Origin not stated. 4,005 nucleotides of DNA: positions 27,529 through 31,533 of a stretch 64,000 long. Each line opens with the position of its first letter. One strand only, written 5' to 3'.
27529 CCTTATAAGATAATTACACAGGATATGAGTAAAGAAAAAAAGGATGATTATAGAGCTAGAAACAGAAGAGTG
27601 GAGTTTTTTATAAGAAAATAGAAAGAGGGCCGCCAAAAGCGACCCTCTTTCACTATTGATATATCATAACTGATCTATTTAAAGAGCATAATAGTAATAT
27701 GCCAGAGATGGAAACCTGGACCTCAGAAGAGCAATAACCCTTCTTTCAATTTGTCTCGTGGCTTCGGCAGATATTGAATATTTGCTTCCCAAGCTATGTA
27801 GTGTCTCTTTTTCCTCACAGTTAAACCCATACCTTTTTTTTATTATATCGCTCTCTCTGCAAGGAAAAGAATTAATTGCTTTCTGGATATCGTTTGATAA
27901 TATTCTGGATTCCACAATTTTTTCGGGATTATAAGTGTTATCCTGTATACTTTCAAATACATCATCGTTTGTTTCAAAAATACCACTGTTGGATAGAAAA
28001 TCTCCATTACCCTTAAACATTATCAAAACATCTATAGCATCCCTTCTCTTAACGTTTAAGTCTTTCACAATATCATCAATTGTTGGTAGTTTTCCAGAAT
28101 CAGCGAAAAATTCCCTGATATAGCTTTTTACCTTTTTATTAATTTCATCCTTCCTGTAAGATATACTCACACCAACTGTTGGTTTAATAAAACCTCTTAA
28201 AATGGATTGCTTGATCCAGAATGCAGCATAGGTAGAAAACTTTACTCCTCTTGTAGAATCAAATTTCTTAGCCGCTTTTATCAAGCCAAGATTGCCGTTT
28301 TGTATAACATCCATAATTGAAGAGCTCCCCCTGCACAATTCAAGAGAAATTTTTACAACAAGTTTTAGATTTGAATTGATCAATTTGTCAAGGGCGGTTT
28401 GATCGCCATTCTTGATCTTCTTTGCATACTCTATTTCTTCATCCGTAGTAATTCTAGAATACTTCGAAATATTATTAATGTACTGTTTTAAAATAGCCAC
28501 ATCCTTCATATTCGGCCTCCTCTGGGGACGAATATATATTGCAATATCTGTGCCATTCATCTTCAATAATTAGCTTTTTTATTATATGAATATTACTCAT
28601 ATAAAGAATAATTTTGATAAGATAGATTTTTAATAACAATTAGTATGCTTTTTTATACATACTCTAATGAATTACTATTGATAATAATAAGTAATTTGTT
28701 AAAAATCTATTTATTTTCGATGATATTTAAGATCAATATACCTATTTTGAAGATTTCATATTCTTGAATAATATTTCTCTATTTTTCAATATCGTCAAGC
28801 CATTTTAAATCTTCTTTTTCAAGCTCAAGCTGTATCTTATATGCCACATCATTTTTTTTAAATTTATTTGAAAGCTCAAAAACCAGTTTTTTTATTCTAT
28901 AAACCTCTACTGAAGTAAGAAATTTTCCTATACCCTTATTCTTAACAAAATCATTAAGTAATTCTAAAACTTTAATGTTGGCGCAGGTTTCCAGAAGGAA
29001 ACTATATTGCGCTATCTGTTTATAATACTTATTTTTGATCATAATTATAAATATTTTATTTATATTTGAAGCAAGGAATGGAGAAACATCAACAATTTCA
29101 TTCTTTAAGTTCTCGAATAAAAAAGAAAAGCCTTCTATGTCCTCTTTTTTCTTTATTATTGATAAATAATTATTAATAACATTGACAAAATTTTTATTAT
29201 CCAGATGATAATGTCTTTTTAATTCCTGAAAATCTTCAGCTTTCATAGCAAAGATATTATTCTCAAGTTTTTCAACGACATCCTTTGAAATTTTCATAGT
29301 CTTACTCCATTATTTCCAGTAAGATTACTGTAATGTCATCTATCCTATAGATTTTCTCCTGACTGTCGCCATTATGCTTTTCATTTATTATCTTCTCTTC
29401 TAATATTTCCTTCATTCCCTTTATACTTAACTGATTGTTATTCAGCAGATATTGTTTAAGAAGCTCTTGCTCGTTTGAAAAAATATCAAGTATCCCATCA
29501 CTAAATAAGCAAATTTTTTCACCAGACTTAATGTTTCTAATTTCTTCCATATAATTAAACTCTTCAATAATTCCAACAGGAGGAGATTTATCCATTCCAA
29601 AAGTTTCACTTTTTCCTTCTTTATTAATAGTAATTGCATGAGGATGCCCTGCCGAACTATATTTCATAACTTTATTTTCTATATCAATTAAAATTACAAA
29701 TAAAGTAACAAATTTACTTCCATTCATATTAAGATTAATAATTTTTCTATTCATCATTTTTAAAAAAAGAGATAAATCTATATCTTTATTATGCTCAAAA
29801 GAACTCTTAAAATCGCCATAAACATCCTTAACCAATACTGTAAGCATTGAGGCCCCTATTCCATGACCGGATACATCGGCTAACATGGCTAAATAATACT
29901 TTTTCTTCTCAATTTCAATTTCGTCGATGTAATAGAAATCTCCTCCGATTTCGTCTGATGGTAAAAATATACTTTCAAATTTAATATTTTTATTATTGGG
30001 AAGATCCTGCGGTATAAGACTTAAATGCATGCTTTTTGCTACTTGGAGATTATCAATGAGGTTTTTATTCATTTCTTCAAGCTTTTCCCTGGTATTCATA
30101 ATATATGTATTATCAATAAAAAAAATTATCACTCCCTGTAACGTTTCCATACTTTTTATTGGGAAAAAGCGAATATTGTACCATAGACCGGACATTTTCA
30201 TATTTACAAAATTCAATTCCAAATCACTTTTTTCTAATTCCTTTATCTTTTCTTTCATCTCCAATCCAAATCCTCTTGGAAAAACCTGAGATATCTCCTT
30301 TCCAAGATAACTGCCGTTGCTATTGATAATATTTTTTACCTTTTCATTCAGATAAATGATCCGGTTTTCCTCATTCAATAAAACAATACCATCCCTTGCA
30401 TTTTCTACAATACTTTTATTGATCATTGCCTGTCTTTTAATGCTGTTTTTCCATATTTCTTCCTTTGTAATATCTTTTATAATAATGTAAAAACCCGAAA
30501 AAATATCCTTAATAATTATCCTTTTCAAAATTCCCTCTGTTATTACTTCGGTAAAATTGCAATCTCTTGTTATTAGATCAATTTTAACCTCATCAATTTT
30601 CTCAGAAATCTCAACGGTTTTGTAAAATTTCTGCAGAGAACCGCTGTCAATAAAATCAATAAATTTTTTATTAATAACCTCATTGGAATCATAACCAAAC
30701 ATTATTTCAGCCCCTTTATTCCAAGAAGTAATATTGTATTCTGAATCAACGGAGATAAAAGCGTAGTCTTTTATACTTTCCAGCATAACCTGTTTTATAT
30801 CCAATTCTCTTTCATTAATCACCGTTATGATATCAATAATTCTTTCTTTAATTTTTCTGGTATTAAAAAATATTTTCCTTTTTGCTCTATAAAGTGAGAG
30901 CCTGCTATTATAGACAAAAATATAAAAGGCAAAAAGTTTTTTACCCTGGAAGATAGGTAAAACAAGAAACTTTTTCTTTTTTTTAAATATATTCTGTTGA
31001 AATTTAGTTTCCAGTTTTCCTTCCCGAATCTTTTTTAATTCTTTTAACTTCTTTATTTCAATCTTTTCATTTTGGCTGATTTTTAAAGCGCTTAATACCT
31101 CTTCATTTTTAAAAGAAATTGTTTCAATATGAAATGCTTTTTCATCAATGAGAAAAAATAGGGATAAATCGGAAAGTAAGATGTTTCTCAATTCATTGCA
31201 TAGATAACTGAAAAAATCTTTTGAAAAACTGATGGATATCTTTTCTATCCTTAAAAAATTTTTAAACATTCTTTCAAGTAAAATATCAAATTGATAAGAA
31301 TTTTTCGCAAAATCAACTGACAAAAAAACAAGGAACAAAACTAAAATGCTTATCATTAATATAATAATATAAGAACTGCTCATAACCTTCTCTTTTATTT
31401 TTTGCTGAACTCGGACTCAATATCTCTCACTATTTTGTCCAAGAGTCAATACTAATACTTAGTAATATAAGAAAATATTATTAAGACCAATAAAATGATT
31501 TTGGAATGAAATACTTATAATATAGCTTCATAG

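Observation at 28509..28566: Perfect sigma-54 promoter directly upstream of an RpoS/RpoD-like sigma factor gene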

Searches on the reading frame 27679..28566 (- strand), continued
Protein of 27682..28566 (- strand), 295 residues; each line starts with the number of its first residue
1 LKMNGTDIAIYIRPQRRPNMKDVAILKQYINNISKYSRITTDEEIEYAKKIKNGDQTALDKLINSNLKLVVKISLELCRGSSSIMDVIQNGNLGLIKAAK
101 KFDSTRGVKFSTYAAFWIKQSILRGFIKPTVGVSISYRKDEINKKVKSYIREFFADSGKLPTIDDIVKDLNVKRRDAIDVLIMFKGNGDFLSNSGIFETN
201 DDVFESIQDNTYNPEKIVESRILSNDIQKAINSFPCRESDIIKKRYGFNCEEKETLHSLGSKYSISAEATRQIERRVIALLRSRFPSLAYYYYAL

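Call 46: find_encoding_contigs(protein=P0093, flank=4000, max_places=1)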
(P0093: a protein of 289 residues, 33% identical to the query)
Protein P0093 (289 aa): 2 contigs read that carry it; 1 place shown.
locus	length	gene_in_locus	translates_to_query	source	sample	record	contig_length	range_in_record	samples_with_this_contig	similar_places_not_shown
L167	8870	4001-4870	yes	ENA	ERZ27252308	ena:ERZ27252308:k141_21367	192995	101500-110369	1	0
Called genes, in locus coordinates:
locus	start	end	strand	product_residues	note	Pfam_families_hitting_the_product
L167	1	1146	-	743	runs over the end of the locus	PF03971:IDH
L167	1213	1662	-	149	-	-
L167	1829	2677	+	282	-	PF00460:Flg_bb_rod, PF22692:LlgE_F_G_D1, PF06429:Flg_bbr_C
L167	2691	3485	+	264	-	PF00460:Flg_bb_rod, PF22692:LlgE_F_G_D1, PF06429:Flg_bbr_C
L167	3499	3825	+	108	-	PF10135:Rod-binding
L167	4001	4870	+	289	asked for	PF00140:Sigma70_r1_2, PF04542:Sigma70_r2, PF04539:Sigma70_r3, PF04545:Sigma70_r4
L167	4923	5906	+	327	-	PF04748:Polysacc_deac_2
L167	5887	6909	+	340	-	PF00814:TsaD, PF22521:HypF_C_2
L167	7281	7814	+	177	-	PF00156:Pribosyltran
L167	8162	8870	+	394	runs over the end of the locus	PF00988:CPSase_sm_chain, PF00117:GATase, PF07722:Peptidase_C26 (faint)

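Call 47: find_encoding_contigs(protein=P0058, flank=4000, max_places=1)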
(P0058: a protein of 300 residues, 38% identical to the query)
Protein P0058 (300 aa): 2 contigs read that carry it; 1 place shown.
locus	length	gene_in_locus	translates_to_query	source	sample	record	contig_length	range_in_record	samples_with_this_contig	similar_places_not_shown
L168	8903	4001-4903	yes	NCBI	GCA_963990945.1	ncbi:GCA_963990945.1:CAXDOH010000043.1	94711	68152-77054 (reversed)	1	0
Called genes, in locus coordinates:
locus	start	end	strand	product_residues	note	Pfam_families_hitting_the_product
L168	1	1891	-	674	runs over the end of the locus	PF22745:Nlig-Ia, PF01653:DNA_ligase_aden, PF03120:OB_DNA_ligase, PF03119:DNA_ligase_ZBD, PF12826:HHH_2, PF14520:HHH_5 (weak), PF00533:BRCT, PF12738:PTCB-BRCT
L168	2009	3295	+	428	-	PF00275:EPSP_synthase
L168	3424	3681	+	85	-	-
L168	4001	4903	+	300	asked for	PF00140:Sigma70_r1_2, PF04542:Sigma70_r2, PF04539:Sigma70_r3, PF04545:Sigma70_r4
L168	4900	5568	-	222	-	-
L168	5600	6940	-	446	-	PF02163:Peptidase_M50, PF13180:PDZ_2 (weak), PF00595:PDZ, PF13180:PDZ_2, PF14685:PDZ_Tricorn (weak), PF17820:PDZ_6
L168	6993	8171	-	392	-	PF02670:DXP_reductoisom, PF08436:DXP_redisom_C, PF13288:DXPR_C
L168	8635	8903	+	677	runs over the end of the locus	PF14804:Jag_N, PF20250:FapA_N, PF03961:FapA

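Call 56: search_protein_families(library=pfam, proteins=[L161:1490-1957:+, L161:1954-2712:+, L164:2306-2482:-, L168:3424-3681:+], max_evalue=1)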
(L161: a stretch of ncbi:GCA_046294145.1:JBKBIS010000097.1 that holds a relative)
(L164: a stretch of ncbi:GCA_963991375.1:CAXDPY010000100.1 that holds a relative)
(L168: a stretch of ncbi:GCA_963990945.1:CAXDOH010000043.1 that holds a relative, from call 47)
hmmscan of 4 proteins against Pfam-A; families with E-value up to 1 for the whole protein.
L161:1490-1957:+ (155 aa): 1 family
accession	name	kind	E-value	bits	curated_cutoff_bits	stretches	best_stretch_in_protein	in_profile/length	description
PF18162.6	Arc_C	-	0.12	12.7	31.9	1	92-143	6-56/83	Arc C-lobe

L161:1954-2712:+ (252 aa): 2 families
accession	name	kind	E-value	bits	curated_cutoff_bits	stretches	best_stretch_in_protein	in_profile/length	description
PF01171.26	ATP_bind_3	-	0.014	15.6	27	1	28-186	4-164/182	PP-loop family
PF20642.2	TAF1C_HB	-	0.11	12.9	24.8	1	78-107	18-47/208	TAF1C, helical bundle domain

L164:2306-2482:- (58 aa): 1 family
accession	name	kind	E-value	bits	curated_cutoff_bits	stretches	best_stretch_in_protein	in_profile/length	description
PF22385.1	Cas9_C_2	-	0.035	14.4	27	1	1-26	23-48/94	CRISPR-associated endonuclease Cas9, C-terminal domain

L168:3424-3681:+ (85 aa): 6 families
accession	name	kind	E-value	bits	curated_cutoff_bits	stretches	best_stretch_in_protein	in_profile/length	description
PF14471.11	DUF4428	-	0.014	15.7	27.8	1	4-40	1-31/51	Domain of unknown function (DUF4428)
PF01363.27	FYVE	-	0.015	15.9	27.8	1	2-37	24-65/67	FYVE zinc finger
PF14768.12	RPA_interact_C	-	0.058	14.4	25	1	18-79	12-66/80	Replication protein A interacting C-terminal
PF18912.6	DZR_2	-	0.089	13.1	27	1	4-41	9-35/56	Double zinc ribbon domain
PF14803.11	Zn_ribbon_Nudix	-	0.1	13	25.6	1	4-33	2-28/34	Nudix N-terminal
PF09943.14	DUF2175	-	0.39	11.4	25.1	1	2-82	2-84/98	Uncharacterized protein conserved in archaea (DUF2175)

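Call 60: list_cluster_members(proteins=[P0141, window:27679-28509:-, P0196, P0054, P0003, P0143])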
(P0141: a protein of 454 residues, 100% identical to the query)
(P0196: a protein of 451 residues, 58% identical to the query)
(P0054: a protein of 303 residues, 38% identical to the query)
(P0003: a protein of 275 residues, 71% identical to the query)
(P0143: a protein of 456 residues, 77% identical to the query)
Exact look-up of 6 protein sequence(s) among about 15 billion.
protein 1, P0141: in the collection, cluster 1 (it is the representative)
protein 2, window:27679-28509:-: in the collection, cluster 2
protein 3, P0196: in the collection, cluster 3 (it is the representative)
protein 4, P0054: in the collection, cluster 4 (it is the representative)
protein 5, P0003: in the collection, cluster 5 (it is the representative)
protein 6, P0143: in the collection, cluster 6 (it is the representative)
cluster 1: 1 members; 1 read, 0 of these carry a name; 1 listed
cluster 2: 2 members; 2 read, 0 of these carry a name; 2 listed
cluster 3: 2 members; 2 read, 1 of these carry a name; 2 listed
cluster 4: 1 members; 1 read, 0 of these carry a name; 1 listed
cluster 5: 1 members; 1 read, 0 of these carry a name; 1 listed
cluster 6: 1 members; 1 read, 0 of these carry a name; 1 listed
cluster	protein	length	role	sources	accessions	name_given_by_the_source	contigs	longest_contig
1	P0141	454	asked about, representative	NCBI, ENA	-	-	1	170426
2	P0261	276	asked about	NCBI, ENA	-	-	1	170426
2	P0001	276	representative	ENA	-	-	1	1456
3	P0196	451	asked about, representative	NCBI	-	-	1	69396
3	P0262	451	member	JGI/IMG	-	DNA-binding NtrC family response regulator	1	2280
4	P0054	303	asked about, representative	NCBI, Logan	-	-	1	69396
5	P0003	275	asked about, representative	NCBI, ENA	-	-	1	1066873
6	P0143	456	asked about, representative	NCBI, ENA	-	-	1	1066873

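Call 73: find_encoding_contigs(protein=P0099, flank=4000, max_places=2)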
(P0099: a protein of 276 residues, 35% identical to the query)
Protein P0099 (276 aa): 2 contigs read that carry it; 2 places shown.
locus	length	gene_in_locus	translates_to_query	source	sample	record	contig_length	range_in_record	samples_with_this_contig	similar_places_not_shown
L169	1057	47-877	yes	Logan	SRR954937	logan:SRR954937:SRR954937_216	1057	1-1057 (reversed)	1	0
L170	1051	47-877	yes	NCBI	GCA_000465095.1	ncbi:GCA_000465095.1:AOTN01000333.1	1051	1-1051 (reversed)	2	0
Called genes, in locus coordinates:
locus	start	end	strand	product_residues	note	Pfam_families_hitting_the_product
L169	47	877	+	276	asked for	PF00140:Sigma70_r1_2, PF04542:Sigma70_r2, PF04545:Sigma70_r4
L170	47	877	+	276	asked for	PF00140:Sigma70_r1_2, PF04542:Sigma70_r2, PF04545:Sigma70_r4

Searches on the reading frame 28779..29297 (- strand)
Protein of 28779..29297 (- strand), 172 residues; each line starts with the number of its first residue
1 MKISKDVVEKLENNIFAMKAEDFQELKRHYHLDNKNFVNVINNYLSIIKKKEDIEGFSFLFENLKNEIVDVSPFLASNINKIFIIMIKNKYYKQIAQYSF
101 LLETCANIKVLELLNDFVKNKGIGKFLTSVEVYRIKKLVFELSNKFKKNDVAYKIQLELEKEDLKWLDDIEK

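Call 6: search_protein_families(library=pfam, proteins=[window:28779-29297:-])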
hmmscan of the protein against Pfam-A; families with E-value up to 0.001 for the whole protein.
window:28779-29297:- (172 aa): 0 families

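Call 8: search_protein_families(library=ncbifam, proteins=[window:28779-29297:-], max_evalue=0.001)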
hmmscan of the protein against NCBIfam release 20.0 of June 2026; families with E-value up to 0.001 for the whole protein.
window:28779-29297:- (172 aa): 0 families

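Call 53: find_homologous_proteins(query=window:28779-29297:-, max_evalue=0.001)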
Query window:28779-29297:- (172 aa): 20 proteins with E <= 0.001 among 182 candidates.
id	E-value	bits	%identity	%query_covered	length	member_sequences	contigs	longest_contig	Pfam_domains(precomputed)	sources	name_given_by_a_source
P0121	6.0e-97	340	96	100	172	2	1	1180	-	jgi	jgi:hypothetical protein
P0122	8.2e-85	301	83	100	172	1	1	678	-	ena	-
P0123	1.2e-66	242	67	100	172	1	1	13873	-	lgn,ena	-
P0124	1.4e-66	241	68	99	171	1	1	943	-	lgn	-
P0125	9.9e-64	232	64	100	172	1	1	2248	-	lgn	-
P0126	2.0e-61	225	61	99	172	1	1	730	-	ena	-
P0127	1.0e-59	219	63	99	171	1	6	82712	-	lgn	-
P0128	7.1e-59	216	62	99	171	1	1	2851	-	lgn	-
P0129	1.8e-56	208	59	100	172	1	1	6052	-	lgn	-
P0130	1.1e-55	206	59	100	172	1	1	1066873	-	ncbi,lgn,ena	-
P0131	5.3e-53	197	60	100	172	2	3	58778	-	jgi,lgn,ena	-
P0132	1.1e-52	196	53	100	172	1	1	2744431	-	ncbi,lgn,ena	-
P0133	3.4e-52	195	53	100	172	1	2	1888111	-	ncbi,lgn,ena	-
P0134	1.0e-51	193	53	100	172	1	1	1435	-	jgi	jgi:hypothetical protein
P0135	1.7e-51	192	55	100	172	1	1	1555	-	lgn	-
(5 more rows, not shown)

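Call 56: search_protein_families(library=pfam, proteins=[window:28779-29297:-], max_evalue=1)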
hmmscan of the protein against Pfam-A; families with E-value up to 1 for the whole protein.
window:28779-29297:- (172 aa): 0 families

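Call 62: predict_structure(alignment_id=A2)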
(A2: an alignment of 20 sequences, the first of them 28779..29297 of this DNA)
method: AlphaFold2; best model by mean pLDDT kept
length: 172 residues; sequences in the alignment: 20
mean_pLDDT: 92.9   pTM: 0.85
mean pLDDT of the five models: 92.9, 92.7, 92.4, 90.8, 89.7
residues with pLDDT >= 90: 140; 70-90: 30; 50-70: 2; < 50: 0
segments of 3 or more residues with pLDDT < 50: none
pLDDT, mean of each block of 10 residues (from residue 1): 90 96 97 95 97 96 96 97 97 94 94 93 85 94 94 90 80 66
secondary structure, 60 per line:
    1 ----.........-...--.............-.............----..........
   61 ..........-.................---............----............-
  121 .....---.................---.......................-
elements in order: H5-13 H20-32 H34-46 H51-70 H72-88 H92-103 H108-119 H121-125 H129-145 H149-171

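Call 65: fold_search(model_id=the predicted structure, library=pdb)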
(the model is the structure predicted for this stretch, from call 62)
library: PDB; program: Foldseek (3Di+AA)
matches with E <= 10: 508; with E <= 0.001: 0
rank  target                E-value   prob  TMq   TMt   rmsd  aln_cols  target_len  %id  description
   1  8vx7_A                1.6e-01  0.99  0.53  0.56   5.8       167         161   10  Computationally designed tunable C2 symmetric tandem repeat homodimer, bound to cyclic peptide (released 2025-02-05)
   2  3ro3_A                1.8e-01  0.97  0.45  0.48   6.1       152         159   20  crystal structure of LGN/mInscuteable complex (released 2012-03-07)
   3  4y6w                  1.8e-01  0.87  0.39  0.34   8.4       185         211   12  Crystal structure of Podosopora anserina putative kinesin light chain nearly identical TPR-like repeats (released 2015-10-07)
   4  8fin_B                2.0e-01  0.87  0.36  0.36  10.9       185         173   10  Multi-state design of two-state switchable hinge proteins (released 2023-08-16)
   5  5ecf_F                2.2e-01  0.15  0.16  0.19  17.2       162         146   11  Ligand binding domain 1 of Penicillium marneffei MP1 protein complexed with arachidonic acids (released 2016-10-19)
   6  5cwn                  2.3e-01  0.44  0.27  0.23  14.3       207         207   16  Crystal structure of de novo designed helical repeat protein DHR71 (released 2015-12-16)
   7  5ecf_B                2.6e-01  0.11  0.16  0.16  17.4       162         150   12  Ligand binding domain 1 of Penicillium marneffei MP1 protein complexed with arachidonic acids (released 2016-10-19)
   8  5oj8                  2.7e-01  0.63  0.31  0.27  14.4       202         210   13  Crystal structure of the KLC1-TPR domain ([A1-B5] fragment) (released 2017-10-11)
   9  5cwm                  2.7e-01  0.28  0.21  0.17  13.8       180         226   20  Crystal structure of de novo designed helical repeat protein DHR64 (released 2015-12-16)
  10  6lyq_D                3.0e-01  0.66  0.28  0.24  12.7       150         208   10  Structure of the BAM complex (released 2021-01-06)
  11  4y6c                  3.2e-01  0.91  0.45  0.38   8.0       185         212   12  Q17M crystal structure of Podosopora anserina putative kinesin light chain nearly identical TPR-like repeats (released 2015-10-07)
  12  5cwl_B                3.2e-01  0.75  0.34  0.34  10.8       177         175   10  Crystal structure of de novo designed helical repeat protein DHR54 (released 2015-12-16)
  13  8fbj                  3.2e-01  0.21  0.20  0.12  14.7       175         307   16  Improving the secretion of designed protein assemblies through negative design of cryptic transmembrane domains (released 2023-03-22)
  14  5ecf_C                3.3e-01  0.12  0.15  0.16  17.2       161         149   12  Ligand binding domain 1 of Penicillium marneffei MP1 protein complexed with arachidonic acids (released 2016-10-19)
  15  5ecf_A                3.7e-01  0.11  0.16  0.16  17.2       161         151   12  Ligand binding domain 1 of Penicillium marneffei MP1 protein complexed with arachidonic acids (released 2016-10-19)
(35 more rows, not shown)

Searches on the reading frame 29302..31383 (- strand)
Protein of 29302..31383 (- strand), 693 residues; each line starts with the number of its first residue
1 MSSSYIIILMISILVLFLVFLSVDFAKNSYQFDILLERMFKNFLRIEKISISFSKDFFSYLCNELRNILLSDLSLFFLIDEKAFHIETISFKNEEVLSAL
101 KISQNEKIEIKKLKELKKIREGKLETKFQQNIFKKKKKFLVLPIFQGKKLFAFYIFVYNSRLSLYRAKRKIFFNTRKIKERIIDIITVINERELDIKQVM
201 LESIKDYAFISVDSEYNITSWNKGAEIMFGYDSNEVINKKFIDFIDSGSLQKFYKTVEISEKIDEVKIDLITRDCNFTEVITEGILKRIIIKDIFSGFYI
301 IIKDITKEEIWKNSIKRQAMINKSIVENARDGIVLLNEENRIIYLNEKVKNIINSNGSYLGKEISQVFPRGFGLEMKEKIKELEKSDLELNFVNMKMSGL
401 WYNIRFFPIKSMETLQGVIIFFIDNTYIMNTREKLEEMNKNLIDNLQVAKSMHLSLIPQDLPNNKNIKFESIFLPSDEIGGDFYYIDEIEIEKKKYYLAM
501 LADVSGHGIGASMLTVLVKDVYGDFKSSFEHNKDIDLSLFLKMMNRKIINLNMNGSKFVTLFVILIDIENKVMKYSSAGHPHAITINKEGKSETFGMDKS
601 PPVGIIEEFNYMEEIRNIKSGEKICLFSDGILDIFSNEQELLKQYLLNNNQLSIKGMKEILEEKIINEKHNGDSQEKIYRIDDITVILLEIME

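Call 6: search_protein_families(library=pfam, proteins=[window:29302-31383:-])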
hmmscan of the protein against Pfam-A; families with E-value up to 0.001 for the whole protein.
window:29302-31383:- (693 aa): 6 families
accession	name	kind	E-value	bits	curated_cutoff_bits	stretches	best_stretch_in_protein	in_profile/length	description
PF07228.17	SpoIIE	-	1e-26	94.5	25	1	495-690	3-190/192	Stage II sporulation protein E (SpoIIE)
PF13426.13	PAS_9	-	3e-15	56.8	27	2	331-426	2-102/103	PAS domain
PF00989.32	PAS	-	3e-10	40.5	22.6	1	199-257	5-66/113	PAS fold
PF13188.13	PAS_8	-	1.7e-09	37.7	21.8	0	323-371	4-50/65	PAS domain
PF08448.16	PAS_4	-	1.7e-05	25.4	23.1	0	203-247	3-46/110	PAS fold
PF13596.12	PAS_10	-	1.8e-05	25.8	22.1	1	325-424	4-104/106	PAS domain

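Call 8: search_protein_families(library=ncbifam, proteins=[window:29302-31383:-], max_evalue=0.001)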
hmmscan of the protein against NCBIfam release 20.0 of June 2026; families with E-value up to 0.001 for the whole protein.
window:29302-31383:- (693 aa): 6 families
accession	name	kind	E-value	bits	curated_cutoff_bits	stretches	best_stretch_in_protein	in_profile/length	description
NF045505.1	RR_RssB_Pseudo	equivalog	2.4e-20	73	700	1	432-657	135-364/394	two-component system response regulator RssB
TIGR00229.1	sensory_box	domain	1.2e-14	54.5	22.9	2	205-308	15-119/126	PAS domain S-box protein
NF008468.0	PRK11360.1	equivalog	1.4e-12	46.8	646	2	196-318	269-390/616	two-component system sensor histidine kinase AtoS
NF046044.1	PnpS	equivalog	2.3e-06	26.9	400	1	313-445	48-176/390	two-component system histidine kinase PnpS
NF038263.1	prot_phos_SiaA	equivalog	0.00015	20.4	700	1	432-687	401-653/658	biofilm regulation protein phosphatase SiaA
NF052573.1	HisKinEspAMyxo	equivalog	0.0003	18.9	1400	0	181-250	239-308/755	serine histidine kinase EspA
